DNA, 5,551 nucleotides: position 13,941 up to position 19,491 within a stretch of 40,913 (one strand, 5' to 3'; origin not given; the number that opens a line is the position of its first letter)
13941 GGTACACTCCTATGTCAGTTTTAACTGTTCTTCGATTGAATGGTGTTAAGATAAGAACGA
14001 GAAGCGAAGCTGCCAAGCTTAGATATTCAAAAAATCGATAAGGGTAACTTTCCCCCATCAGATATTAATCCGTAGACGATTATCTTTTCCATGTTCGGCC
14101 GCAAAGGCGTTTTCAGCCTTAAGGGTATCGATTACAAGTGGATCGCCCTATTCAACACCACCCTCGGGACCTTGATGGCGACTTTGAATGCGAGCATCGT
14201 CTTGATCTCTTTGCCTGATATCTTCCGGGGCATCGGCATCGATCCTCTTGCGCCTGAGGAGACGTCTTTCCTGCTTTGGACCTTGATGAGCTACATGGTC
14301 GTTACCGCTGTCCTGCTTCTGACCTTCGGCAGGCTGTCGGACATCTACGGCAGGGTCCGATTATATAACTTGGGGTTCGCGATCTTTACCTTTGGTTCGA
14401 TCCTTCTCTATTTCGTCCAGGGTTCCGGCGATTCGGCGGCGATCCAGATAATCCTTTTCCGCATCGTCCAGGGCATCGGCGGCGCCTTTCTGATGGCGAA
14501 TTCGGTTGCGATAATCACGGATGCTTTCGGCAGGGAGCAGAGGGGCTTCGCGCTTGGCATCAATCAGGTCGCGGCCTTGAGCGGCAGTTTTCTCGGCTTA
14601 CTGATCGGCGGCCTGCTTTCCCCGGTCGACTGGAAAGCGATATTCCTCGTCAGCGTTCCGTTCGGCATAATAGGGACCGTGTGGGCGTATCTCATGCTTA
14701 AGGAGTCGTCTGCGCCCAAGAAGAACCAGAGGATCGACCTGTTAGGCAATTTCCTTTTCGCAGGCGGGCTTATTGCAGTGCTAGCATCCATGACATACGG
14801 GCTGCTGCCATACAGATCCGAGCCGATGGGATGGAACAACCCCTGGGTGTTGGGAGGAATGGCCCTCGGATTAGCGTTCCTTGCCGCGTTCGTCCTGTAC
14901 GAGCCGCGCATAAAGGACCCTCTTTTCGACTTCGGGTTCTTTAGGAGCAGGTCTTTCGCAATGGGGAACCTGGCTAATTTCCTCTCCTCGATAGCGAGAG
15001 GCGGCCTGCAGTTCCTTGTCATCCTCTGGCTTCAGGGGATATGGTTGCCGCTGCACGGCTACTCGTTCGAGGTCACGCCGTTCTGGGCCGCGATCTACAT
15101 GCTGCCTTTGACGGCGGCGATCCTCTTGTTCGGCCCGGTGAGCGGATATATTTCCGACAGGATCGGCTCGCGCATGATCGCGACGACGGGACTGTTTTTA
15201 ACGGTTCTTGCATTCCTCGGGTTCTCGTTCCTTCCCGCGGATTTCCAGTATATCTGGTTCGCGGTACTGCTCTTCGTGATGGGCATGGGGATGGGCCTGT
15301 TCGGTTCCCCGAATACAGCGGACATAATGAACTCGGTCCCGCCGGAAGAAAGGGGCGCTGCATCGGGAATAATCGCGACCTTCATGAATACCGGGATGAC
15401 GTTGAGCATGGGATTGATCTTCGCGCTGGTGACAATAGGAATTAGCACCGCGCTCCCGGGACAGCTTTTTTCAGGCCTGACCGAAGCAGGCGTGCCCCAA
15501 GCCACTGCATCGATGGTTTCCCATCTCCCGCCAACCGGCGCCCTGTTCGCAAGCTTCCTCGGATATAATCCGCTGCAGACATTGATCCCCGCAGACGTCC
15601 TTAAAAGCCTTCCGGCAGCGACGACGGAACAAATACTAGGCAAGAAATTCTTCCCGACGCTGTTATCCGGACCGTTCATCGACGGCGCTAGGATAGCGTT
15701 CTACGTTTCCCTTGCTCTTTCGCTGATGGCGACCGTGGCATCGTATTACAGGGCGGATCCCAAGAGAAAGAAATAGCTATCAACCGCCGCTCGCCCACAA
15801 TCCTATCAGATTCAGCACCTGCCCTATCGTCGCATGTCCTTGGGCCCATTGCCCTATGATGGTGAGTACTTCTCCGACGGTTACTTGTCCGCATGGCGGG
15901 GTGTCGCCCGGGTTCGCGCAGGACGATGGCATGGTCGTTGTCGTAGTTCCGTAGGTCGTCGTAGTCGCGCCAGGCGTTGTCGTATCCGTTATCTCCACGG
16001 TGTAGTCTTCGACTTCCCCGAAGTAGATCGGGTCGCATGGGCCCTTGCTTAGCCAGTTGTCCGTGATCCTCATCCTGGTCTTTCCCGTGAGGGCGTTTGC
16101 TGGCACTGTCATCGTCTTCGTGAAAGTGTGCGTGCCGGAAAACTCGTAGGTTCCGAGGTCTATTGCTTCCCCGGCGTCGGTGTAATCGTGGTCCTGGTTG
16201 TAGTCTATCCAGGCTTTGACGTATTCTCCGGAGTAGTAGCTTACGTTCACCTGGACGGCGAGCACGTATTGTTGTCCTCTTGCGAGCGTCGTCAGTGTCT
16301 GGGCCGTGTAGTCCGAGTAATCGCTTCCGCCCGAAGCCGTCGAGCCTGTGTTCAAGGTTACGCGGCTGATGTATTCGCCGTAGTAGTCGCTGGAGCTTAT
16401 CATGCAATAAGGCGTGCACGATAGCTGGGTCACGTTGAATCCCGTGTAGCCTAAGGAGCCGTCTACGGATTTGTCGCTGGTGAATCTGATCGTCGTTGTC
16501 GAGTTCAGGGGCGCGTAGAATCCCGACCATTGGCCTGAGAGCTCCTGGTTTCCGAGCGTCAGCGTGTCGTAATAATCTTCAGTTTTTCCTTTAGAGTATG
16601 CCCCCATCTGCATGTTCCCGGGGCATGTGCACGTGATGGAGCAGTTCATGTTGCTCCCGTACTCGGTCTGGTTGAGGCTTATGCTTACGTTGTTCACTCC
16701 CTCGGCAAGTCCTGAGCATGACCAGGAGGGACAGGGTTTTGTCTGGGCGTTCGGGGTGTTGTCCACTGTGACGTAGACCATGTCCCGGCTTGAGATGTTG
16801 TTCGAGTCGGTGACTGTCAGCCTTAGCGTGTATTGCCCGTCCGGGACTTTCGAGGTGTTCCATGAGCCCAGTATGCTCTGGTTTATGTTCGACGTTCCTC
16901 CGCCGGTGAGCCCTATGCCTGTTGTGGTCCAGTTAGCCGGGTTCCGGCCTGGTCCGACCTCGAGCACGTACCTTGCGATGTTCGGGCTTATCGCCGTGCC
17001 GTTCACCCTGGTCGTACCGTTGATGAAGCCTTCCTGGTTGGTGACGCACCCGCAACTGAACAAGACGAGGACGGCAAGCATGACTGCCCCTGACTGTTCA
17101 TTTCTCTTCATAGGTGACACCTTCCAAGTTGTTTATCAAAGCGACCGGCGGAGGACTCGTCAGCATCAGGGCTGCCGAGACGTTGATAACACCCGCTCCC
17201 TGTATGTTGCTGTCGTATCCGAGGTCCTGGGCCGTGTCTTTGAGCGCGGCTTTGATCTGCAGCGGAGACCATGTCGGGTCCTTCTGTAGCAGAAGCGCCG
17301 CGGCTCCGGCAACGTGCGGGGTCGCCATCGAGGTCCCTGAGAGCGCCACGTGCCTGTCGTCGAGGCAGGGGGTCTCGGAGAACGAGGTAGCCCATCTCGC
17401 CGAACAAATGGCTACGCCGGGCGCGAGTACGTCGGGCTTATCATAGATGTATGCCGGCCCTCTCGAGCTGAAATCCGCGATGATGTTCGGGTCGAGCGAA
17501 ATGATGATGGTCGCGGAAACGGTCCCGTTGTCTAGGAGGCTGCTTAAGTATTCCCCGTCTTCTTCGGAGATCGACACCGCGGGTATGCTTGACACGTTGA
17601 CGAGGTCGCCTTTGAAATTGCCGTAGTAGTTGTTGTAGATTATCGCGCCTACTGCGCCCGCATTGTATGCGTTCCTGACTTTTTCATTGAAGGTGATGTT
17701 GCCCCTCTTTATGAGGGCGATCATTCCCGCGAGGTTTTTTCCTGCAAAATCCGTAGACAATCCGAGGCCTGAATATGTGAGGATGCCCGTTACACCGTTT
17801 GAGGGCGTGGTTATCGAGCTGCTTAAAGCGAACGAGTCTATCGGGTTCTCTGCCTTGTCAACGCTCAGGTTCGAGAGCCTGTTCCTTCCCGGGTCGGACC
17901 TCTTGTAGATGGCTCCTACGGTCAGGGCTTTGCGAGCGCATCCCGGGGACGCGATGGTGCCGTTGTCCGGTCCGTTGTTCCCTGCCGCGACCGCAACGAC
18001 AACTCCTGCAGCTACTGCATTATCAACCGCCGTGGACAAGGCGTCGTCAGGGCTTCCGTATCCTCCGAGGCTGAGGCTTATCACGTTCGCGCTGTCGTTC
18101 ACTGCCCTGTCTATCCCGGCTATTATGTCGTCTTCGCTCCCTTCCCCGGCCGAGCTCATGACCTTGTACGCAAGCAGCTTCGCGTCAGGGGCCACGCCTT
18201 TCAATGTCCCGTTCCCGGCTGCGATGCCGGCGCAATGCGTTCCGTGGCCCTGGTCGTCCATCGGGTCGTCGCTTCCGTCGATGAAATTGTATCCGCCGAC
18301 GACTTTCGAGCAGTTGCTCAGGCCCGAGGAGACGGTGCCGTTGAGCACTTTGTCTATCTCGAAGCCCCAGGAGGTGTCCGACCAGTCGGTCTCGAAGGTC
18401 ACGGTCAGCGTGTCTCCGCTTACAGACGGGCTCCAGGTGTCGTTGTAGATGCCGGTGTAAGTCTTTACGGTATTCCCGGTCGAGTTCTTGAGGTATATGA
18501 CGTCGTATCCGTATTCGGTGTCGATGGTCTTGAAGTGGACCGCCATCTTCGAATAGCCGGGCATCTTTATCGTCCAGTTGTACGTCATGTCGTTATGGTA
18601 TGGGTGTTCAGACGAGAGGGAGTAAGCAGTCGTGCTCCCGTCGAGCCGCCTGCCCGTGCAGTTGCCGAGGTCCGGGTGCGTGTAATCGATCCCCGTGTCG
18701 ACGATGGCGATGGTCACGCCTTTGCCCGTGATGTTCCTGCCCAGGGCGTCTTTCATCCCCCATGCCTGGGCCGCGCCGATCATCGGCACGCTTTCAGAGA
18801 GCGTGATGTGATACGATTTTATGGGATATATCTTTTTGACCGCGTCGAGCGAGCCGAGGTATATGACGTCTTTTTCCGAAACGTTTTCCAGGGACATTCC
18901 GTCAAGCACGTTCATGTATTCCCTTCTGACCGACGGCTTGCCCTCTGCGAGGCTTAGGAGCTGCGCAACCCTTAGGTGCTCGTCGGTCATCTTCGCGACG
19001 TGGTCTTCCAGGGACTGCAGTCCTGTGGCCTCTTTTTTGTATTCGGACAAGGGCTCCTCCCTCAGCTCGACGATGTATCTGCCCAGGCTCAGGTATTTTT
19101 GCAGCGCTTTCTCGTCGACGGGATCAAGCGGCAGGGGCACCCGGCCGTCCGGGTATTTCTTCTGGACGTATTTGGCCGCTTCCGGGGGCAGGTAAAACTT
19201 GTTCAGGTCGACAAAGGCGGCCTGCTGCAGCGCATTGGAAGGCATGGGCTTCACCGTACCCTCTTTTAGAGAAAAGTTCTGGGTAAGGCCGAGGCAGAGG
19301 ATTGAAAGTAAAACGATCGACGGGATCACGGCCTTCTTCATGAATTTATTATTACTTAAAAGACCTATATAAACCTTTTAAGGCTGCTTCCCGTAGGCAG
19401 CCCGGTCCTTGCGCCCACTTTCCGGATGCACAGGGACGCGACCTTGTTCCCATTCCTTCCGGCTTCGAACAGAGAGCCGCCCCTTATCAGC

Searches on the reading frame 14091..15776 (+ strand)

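Call 14: search_protein_families(library=pfam, proteins=[window:14091-15776:+], max_evalue=0.001)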
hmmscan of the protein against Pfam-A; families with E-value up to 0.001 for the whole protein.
window:14091-15776:+ (561 aa): 3 families
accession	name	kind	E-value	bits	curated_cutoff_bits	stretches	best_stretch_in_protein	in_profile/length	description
PF07690.21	MFS_1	-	3.9e-48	164.6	33.4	2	24-268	2-253/347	Major Facilitator Superfamily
PF00083.30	Sugar_tr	-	1.1e-06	28.3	22.3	1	57-206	44-194/452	Sugar (and other) transporter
PF03137.26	OATP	-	0.00018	20.4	25.8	0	119-178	135-194/545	Organic Anion Transporter Polypeptide (OATP) family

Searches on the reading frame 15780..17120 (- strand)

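Call 15: search_protein_families(library=pfam, proteins=[window:15780-17120:-], max_evalue=0.001)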
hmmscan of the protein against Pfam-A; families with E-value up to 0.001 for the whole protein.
window:15780-17120:- (446 aa): 2 families
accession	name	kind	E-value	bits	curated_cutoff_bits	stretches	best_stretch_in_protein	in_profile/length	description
PF20009.4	GEVED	-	7.4e-18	65.6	24.4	1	300-375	1-77/78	GEVED domain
PF22352.2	K319L-like_PKD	-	8.9e-05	22.9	27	1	73-119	38-84/84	K319L-like, PKD domain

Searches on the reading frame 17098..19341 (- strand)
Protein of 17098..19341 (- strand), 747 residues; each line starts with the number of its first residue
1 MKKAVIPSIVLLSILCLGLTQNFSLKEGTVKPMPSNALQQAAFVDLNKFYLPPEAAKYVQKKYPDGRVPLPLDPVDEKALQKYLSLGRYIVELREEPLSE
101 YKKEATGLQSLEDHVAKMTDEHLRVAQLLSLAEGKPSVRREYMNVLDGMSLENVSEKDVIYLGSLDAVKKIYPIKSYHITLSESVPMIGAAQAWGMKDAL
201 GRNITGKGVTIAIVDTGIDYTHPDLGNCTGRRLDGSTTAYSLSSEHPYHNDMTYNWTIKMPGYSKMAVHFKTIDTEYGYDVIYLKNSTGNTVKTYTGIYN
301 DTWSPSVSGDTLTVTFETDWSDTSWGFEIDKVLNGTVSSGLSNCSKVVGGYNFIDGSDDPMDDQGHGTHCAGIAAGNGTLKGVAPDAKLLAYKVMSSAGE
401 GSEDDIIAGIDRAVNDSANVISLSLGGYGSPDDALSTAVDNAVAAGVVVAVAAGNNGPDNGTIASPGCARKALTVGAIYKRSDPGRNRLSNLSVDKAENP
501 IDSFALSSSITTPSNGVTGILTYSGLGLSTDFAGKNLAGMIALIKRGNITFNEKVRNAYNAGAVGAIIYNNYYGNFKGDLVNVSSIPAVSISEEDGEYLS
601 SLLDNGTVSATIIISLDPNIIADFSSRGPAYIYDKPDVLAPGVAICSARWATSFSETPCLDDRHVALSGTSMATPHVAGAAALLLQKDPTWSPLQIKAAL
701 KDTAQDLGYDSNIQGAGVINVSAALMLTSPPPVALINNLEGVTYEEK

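Call 7: search_protein_families(library=pfam, proteins=[window:17098-19341:-], max_evalue=1)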
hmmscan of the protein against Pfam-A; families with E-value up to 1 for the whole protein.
window:17098-19341:- (747 aa): 3 families
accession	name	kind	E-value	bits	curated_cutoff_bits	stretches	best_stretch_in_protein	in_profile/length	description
PF00082.27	Peptidase_S8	-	1.4e-62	212.1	21.8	1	206-717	1-288/288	Subtilase family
PF02225.27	PA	-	1.8e-16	60.5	23.9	1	529-599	15-95/95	PA domain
PF00431.26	CUB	-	7.3e-06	26.7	21.4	1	228-329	1-108/110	CUB domain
